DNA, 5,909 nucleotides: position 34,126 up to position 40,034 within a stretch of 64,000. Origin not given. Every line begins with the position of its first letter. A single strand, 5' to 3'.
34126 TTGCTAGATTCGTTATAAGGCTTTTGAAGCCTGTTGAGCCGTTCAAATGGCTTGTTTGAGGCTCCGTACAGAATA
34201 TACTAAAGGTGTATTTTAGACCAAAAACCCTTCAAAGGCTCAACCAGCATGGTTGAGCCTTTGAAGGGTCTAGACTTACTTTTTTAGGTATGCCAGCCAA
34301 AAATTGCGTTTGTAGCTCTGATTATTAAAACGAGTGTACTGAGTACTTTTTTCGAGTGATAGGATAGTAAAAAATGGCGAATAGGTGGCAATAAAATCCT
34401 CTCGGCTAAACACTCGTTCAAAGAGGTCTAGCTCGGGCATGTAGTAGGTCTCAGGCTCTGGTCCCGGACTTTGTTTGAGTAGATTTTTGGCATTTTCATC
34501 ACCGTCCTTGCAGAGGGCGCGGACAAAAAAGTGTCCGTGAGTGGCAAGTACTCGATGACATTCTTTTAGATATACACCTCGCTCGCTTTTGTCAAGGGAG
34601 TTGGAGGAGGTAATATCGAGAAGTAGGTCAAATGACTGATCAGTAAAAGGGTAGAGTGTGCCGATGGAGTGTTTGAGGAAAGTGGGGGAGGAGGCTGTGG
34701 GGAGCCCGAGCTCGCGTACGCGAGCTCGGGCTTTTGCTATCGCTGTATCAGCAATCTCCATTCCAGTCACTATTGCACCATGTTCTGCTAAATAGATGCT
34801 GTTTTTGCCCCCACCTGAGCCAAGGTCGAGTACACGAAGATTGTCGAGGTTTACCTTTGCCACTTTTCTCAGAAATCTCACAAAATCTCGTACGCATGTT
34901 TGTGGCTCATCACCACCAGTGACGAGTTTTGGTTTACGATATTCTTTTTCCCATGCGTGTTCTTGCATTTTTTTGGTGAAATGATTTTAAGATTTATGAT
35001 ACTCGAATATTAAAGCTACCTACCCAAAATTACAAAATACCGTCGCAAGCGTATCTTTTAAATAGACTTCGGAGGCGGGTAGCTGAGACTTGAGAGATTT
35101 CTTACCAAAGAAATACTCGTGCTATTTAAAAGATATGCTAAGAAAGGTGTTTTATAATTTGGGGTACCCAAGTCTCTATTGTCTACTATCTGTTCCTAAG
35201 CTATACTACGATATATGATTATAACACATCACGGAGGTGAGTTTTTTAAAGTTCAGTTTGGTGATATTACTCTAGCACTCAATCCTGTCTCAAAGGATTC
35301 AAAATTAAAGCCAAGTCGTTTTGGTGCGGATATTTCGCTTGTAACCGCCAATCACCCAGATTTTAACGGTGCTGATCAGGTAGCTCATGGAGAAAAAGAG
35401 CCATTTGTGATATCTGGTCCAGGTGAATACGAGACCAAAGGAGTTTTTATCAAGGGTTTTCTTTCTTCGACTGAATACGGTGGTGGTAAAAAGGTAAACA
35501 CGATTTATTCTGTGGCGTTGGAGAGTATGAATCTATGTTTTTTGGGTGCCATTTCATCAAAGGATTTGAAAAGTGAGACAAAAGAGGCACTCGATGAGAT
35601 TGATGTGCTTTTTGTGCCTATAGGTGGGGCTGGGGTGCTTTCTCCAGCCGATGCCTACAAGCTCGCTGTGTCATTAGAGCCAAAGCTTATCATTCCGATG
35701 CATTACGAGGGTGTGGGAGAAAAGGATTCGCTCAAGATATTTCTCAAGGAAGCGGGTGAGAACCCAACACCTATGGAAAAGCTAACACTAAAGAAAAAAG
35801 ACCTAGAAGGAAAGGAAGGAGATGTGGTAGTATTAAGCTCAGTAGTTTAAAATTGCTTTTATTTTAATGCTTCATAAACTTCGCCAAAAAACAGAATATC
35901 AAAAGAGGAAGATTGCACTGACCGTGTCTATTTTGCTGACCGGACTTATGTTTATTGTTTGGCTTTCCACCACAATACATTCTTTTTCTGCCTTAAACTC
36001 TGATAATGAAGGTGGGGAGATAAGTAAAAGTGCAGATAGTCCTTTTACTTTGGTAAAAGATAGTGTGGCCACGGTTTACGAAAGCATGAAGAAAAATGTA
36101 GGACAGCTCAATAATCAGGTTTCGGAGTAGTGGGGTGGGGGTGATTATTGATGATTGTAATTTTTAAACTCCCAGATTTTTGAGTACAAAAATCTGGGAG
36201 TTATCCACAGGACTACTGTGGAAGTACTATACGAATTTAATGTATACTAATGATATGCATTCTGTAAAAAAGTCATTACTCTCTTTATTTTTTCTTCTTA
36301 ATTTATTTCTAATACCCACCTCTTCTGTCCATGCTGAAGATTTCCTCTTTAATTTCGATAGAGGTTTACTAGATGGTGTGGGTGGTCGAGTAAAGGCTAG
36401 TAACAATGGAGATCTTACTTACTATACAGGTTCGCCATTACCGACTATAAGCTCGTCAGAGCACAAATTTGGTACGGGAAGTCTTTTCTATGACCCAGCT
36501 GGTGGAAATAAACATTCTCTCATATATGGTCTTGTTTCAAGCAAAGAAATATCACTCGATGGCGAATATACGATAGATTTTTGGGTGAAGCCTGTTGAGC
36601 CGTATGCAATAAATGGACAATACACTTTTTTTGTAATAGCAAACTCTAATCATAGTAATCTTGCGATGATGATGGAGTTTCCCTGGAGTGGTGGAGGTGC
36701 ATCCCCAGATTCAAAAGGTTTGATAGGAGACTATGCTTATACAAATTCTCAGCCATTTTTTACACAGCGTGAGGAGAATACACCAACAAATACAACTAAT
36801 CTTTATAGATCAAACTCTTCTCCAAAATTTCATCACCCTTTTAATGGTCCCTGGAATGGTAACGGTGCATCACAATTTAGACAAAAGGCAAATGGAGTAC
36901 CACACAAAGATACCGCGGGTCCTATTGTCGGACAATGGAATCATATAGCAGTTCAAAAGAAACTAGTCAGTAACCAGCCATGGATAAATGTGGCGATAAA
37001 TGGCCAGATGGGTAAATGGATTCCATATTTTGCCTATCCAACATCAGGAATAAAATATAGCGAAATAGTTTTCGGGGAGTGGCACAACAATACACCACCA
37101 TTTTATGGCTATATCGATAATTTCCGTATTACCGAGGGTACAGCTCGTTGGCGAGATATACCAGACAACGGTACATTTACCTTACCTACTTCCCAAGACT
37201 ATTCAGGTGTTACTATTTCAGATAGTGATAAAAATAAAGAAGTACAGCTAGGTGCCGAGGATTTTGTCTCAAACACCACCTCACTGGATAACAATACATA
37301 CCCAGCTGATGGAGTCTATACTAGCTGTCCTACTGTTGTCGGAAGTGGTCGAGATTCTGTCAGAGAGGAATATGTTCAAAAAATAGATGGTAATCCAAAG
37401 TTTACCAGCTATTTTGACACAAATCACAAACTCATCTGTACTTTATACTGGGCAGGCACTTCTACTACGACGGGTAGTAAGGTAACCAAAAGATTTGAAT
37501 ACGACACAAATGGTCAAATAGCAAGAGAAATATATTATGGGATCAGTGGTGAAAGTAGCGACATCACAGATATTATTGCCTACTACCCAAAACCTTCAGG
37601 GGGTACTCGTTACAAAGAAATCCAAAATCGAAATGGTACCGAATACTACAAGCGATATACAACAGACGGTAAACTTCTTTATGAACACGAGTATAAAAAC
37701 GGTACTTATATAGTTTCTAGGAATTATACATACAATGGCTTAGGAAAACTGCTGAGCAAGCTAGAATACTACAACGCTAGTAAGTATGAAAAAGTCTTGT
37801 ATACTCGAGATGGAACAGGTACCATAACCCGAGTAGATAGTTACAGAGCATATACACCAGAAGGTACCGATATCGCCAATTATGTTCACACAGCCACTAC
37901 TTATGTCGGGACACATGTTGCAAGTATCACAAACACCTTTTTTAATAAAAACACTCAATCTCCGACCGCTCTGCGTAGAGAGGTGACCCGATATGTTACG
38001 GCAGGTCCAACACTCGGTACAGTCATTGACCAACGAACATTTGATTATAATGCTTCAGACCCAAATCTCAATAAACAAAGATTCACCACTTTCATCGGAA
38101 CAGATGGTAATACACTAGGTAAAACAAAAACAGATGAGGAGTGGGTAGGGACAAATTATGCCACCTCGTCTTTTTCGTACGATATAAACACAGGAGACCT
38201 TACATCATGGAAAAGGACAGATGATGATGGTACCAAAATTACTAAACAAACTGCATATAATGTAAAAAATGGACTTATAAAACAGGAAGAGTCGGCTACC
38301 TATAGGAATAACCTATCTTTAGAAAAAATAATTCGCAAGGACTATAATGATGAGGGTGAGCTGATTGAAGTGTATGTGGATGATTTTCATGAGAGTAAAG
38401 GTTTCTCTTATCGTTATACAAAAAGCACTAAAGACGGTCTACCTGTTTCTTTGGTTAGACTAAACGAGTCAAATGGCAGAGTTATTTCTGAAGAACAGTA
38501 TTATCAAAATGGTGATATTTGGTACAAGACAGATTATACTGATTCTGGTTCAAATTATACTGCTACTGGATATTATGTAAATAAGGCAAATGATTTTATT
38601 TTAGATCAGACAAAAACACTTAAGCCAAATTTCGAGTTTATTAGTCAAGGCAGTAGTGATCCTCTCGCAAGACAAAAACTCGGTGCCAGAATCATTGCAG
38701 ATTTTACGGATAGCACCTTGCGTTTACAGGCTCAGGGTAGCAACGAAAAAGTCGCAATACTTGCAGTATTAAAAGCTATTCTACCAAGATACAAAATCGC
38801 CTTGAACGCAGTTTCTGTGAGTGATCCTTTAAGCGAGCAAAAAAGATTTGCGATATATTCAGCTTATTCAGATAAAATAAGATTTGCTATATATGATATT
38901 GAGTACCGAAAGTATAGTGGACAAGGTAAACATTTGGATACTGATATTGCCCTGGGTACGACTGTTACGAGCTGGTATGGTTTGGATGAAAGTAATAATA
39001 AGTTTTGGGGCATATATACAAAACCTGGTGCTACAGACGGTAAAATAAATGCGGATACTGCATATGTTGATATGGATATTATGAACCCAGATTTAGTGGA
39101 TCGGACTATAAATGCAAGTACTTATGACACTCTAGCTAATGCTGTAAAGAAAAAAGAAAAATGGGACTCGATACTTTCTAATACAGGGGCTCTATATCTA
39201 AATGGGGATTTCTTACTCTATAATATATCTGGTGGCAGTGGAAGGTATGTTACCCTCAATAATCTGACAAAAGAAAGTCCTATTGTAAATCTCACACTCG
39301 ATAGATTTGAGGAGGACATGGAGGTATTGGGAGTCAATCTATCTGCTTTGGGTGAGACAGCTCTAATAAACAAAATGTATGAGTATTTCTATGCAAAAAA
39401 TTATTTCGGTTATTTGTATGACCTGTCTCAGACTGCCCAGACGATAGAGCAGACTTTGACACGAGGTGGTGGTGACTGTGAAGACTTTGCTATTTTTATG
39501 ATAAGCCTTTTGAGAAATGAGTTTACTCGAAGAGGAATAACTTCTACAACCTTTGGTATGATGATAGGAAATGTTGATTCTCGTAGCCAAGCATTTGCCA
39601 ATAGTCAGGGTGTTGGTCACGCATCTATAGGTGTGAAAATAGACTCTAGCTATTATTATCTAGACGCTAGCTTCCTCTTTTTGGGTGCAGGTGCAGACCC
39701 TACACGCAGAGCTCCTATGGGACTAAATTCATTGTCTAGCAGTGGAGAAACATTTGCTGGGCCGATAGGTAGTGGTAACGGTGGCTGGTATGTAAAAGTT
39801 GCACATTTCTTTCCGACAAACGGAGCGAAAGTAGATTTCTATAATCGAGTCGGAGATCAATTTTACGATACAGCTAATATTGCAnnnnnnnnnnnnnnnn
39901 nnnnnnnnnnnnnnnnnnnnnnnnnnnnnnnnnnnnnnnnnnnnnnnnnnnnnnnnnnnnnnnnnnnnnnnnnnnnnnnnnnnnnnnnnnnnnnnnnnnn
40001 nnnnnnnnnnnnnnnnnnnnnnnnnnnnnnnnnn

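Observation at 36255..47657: Two giant secreted proteins share a novel Cys-rich C-terminal module ending in GSFIEF; one combines LamG, YD repeats and two transglutaminase-like cores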

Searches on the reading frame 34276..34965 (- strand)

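Call 9: search_protein_families(library=pfam, proteins=[window:34276-34965:-], max_evalue=0.01)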
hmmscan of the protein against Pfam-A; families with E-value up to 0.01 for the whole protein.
window:34276-34965:- (229 aa): 8 families
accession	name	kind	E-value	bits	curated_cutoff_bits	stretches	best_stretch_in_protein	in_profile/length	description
PF08241.18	Methyltransf_11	-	6.6e-16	59.2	21.2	1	46-148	1-95/95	Methyltransferase domain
PF13649.12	Methyltransf_25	-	1.4e-14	55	27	1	45-144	1-97/97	Methyltransferase domain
PF13847.12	Methyltransf_31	-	3.8e-12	46.5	27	1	41-152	3-113/145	Methyltransferase domain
PF08242.18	Methyltransf_12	-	6.8e-09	36.8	30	1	46-146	1-98/98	Methyltransferase domain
PF13489.12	Methyltransf_23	-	7.2e-06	26.3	27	1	30-158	11-126/164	Methyltransferase domain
PF05724.17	TPMT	-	2.5e-05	24.5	26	1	24-148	22-153/218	Thiopurine S-methyltransferase (TPMT)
PF03848.20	TehB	-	0.00078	19.4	20.4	1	41-79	30-68/193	Tellurite resistance protein TehB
PF02353.26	CMAS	-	0.001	18.9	27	1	37-159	57-175/273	Mycolic acid cyclopropane synthetase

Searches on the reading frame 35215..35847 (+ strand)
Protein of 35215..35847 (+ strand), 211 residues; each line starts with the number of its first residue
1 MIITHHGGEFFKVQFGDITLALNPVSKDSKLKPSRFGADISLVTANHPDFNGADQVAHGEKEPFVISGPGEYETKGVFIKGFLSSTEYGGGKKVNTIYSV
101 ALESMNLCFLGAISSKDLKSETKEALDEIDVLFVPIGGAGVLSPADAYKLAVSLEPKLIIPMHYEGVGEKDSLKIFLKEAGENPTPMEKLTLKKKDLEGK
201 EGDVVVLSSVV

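Call 9: search_protein_families(library=pfam, proteins=[window:35215-35847:+], max_evalue=0.01)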
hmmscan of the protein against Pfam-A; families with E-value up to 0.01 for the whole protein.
window:35215-35847:+ (211 aa): 2 families
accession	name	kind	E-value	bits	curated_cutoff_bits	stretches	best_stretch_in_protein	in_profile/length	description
PF13483.12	Lactamase_B_3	-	1.1e-24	87.6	24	1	3-163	2-160/160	Beta-lactamase superfamily domain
PF12706.13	Lactamase_B_2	-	0.0017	18.4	27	1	98-164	126-200/200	Beta-lactamase superfamily domain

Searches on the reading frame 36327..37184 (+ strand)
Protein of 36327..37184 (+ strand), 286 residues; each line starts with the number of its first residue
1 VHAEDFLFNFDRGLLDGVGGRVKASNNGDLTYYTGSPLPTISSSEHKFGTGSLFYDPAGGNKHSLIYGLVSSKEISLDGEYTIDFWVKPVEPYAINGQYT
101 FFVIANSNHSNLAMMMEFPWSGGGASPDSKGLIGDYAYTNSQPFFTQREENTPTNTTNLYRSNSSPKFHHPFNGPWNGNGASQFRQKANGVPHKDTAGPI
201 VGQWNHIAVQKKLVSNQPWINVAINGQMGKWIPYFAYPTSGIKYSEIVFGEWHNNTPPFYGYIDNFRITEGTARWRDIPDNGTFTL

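Call 17: search_protein_families(library=pfam, proteins=[window:36327-37184:+], max_evalue=5)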
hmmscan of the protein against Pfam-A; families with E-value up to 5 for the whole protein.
window:36327-37184:+ (286 aa): 1 family
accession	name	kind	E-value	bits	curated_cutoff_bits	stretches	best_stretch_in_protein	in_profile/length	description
PF13385.13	Laminin_G_3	-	9.5e-07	29.5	27.6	2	176-270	50-142/151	Concanavalin A-like lectin/glucanases superfamily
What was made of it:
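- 36327..37184 (+): LamG / concanavalin-like lectin region. Pfam Laminin_G_3, E=9.5e-7, 29.5 bits against a cut-off of 27.6 (call 17).
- On LamG / Laminin_G_3 (concanavalin-like lectin): 29.5 bits against a cut-off of 27.6, E=9.5e-7, on segment 36327-37184 (call 17).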

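Call 69: search_protein_families(library=ncbifam, proteins=[window:36327-37184:+], max_evalue=5)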
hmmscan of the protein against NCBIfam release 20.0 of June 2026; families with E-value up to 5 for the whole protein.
window:36327-37184:+ (286 aa): 0 families

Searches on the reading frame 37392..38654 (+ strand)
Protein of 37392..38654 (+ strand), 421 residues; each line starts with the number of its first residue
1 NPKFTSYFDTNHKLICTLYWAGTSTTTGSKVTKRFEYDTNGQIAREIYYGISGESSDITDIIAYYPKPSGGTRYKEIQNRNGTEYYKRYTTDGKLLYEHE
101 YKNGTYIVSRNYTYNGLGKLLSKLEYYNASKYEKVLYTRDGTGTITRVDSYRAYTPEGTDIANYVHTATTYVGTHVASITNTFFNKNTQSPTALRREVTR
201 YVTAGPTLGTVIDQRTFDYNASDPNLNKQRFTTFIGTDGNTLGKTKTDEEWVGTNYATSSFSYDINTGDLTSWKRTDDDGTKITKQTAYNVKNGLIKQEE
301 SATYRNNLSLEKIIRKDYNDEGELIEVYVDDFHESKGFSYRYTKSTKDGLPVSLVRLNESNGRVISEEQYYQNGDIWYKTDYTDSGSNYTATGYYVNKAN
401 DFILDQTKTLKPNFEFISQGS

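Call 17: search_protein_families(library=pfam, proteins=[window:37392-38654:+], max_evalue=5)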
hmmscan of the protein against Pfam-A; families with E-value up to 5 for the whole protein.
window:37392-38654:+ (421 aa): 1 family
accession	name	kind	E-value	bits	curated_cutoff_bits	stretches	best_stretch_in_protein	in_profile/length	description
PF07661.19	MORN_2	-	0.0012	19.3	29.6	3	86-103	5-22/22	MORN repeat variant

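Call 69: search_protein_families(library=ncbifam, proteins=[window:37392-38654:+], max_evalue=5)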
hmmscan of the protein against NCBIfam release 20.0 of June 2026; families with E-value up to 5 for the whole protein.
window:37392-38654:+ (421 aa): 0 families

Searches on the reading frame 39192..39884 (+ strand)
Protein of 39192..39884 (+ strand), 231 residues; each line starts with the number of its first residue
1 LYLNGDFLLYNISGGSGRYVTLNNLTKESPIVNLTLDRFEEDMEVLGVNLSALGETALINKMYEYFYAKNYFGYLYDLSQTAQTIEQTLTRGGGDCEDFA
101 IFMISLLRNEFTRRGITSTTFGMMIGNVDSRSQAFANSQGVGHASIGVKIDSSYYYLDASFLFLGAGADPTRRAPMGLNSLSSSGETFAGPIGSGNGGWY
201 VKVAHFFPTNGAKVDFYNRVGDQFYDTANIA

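Call 17: search_protein_families(library=pfam, proteins=[window:39192-39884:+], max_evalue=5)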
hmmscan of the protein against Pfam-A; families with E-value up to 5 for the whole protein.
window:39192-39884:+ (231 aa): 2 families
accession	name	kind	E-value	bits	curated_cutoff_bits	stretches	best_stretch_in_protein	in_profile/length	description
PF04473.18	DUF553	-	3.6e-06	26.9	20.5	1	63-159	32-113/140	Transglutaminase-like domain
PF01841.26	Transglut_core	-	0.0002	22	23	1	67-109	24-67/108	Transglutaminase-like superfamily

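Call 69: search_protein_families(library=ncbifam, proteins=[window:39192-39884:+], max_evalue=5)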
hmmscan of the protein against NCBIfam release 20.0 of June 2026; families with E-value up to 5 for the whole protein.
window:39192-39884:+ (231 aa): 2 families
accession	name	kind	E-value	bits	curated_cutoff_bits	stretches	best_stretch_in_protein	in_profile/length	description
NF047476.1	LA_2168_fam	subfamily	0.0035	16.2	250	1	140-209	250-319/470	LA_2168 family protein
NF045674.1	CystProtLapG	equivalog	0.067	12.4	320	1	84-108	95-119/221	cysteine protease LapG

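Call 89: search_solved_structures(query=A5, max_evalue=10, show_alignments=2)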
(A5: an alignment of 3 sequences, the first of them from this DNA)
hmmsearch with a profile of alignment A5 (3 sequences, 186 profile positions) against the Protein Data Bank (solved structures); distinct sequences matched with E-value up to 10: 1.
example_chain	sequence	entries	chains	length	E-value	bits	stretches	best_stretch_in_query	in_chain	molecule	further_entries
3ppe_A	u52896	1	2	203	0.13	15.3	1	80-151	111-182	Vascular endothelial cadherin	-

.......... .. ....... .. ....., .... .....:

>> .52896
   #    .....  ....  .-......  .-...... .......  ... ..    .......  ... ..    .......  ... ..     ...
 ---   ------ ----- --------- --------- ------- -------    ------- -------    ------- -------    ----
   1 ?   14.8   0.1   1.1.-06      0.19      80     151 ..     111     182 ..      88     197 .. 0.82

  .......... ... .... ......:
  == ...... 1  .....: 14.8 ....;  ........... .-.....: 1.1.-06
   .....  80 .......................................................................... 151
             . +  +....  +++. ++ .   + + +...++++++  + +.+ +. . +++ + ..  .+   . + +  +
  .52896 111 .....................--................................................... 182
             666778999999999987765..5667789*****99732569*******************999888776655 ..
